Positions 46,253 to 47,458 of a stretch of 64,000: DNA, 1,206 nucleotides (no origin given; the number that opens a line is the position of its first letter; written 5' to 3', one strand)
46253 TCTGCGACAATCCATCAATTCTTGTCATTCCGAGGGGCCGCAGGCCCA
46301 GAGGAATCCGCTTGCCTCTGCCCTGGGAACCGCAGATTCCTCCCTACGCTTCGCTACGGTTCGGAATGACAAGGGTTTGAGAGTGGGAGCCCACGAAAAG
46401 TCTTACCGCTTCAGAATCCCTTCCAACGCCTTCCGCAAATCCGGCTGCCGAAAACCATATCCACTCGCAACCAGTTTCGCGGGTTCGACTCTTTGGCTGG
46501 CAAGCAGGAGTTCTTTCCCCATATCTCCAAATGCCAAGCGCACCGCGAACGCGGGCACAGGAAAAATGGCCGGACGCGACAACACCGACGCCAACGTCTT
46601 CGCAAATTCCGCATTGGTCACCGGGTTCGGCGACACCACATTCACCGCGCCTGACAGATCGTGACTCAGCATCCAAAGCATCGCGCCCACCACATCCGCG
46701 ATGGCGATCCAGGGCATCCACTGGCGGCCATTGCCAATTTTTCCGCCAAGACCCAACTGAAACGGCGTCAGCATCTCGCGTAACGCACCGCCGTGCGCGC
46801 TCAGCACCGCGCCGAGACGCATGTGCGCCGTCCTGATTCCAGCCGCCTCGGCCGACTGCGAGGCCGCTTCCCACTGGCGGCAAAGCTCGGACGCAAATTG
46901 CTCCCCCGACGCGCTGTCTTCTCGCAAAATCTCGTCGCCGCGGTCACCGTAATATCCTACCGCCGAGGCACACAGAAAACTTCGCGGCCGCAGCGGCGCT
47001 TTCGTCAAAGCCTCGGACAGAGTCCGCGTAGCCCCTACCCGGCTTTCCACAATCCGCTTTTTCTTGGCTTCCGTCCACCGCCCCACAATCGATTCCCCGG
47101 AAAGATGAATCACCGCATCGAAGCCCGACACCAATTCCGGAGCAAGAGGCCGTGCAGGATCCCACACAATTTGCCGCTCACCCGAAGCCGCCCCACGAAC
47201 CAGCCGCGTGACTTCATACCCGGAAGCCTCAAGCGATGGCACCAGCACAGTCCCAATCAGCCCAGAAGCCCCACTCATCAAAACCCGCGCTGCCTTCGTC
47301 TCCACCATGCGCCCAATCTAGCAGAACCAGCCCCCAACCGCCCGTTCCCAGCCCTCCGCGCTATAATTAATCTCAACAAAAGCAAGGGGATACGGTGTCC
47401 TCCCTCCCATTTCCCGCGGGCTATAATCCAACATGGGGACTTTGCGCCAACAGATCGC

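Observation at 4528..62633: Superfamily of heptamer-periodic short tandem arrays, mostly paired as hairpins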

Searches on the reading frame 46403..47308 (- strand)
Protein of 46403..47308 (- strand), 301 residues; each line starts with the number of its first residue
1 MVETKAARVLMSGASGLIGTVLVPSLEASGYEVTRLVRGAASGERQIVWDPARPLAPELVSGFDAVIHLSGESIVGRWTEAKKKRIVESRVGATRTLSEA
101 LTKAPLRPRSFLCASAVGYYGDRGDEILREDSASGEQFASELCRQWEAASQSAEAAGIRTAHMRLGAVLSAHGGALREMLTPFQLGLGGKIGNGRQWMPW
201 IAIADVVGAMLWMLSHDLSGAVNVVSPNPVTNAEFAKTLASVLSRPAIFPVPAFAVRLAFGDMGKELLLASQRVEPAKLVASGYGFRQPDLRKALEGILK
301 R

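Call 58: search_protein_families(library=pfam, proteins=[window:46403-47308:-])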
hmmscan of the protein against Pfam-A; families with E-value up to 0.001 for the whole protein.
window:46403-47308:- (301 aa): 3 families
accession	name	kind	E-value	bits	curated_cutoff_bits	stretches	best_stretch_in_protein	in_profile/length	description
PF01370.27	Epimerase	-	3.8e-21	76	20.9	1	9-222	1-237/240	NAD dependent epimerase/dehydratase family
PF08338.16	DUF1731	-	4.8e-18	65.1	27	1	251-296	1-45/47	Domain of unknown function (DUF1731)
PF16363.11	GDP_Man_Dehyd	-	1.5e-07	31.6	27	0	63-131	76-144/332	GDP-mannose 4,6 dehydratase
